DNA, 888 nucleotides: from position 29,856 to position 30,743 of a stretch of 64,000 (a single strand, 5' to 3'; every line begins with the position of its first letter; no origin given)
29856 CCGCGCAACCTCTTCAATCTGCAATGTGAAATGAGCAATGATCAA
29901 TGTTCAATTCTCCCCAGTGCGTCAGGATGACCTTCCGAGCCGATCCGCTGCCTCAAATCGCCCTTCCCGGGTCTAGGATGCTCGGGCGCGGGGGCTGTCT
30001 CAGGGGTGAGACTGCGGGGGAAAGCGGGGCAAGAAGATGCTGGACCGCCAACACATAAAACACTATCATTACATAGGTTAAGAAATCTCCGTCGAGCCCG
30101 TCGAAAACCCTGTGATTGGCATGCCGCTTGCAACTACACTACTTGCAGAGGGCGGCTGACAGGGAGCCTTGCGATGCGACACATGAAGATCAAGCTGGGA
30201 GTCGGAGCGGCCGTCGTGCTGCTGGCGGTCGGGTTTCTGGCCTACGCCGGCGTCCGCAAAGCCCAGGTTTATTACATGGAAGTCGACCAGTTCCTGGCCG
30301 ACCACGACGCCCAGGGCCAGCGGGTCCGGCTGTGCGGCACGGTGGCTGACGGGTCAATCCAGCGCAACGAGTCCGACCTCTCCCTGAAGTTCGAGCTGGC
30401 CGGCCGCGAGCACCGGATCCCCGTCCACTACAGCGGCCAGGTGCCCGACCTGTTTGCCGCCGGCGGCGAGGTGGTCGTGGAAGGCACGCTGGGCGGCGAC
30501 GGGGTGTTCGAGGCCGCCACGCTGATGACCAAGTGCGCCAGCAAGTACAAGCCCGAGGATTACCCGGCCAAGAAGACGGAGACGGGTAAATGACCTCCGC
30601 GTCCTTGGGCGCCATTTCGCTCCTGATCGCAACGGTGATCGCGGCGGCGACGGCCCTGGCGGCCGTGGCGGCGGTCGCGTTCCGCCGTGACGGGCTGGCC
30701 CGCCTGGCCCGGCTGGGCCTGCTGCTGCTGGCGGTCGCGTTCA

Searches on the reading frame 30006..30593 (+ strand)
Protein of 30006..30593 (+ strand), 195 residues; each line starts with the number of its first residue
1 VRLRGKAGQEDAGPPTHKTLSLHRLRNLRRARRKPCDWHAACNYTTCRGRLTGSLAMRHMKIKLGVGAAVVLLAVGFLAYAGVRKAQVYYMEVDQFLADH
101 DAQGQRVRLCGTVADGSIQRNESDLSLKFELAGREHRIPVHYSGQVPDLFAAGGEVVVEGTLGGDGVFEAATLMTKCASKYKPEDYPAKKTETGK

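Call 63: search_protein_families(library=pfam, proteins=[window:30006-30593:+], max_evalue=0.001)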
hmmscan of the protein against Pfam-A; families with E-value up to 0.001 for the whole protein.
window:30006-30593:+ (195 aa): 1 family
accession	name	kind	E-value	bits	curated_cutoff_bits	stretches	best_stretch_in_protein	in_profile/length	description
PF03100.22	CcmE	-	4.1e-29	101.3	24.6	1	88-184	2-99/99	CcmE domain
